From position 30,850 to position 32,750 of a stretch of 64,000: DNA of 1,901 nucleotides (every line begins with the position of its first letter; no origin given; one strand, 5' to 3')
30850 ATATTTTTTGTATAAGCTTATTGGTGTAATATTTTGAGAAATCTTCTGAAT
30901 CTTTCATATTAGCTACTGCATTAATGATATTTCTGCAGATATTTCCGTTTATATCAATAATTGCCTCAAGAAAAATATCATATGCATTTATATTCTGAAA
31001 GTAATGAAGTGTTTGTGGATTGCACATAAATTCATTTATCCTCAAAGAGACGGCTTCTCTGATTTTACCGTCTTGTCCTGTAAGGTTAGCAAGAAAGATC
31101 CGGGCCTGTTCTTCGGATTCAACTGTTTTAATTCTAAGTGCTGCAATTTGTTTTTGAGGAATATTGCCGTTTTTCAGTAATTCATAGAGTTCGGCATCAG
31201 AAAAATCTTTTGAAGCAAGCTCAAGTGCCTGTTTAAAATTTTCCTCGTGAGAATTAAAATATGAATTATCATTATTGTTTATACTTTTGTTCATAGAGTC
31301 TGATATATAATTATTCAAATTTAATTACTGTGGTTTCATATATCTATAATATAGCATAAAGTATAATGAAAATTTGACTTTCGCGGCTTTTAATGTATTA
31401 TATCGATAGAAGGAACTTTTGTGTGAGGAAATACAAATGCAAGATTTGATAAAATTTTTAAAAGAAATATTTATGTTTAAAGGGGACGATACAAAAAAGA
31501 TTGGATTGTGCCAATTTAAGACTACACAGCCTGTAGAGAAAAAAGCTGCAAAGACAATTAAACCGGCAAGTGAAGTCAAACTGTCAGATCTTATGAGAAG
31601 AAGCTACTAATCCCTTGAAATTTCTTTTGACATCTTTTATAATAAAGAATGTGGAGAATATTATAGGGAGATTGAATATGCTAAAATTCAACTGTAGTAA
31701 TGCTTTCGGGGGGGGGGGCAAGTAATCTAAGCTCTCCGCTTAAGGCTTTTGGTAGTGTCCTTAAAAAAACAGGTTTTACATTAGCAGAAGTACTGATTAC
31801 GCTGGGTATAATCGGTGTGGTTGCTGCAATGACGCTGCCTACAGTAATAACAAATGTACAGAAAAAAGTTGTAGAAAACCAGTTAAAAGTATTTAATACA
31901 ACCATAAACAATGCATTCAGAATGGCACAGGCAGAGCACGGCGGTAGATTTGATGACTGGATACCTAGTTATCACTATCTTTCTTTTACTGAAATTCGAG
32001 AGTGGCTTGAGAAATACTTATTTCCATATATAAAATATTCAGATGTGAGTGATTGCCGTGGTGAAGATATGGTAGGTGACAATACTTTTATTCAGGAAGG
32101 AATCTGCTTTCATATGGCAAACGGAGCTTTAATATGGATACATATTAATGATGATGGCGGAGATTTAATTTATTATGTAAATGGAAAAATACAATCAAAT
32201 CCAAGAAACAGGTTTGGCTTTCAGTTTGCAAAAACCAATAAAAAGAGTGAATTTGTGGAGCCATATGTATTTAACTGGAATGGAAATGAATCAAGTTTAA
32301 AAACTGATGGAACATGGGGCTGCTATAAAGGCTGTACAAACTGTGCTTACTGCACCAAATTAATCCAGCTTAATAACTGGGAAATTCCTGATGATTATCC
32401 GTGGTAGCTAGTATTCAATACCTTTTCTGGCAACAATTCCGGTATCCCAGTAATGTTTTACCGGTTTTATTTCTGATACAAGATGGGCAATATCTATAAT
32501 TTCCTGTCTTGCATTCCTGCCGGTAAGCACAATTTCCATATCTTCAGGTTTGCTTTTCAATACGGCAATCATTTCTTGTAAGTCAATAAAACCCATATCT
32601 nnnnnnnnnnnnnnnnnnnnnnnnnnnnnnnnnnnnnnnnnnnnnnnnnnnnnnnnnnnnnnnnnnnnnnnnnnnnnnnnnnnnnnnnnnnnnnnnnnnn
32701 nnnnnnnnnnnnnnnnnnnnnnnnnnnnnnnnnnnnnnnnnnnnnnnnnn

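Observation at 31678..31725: G11 tract in a prepilin leader with two start codons in two frames: graded phase variation of a pilin-like protein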

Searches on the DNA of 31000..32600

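Call 71: search_rna_families(source=window, start=31000, end=32600, threshold=evalue, max_evalue=1)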
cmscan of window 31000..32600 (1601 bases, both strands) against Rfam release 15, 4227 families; matches with E-value up to 1: 0.
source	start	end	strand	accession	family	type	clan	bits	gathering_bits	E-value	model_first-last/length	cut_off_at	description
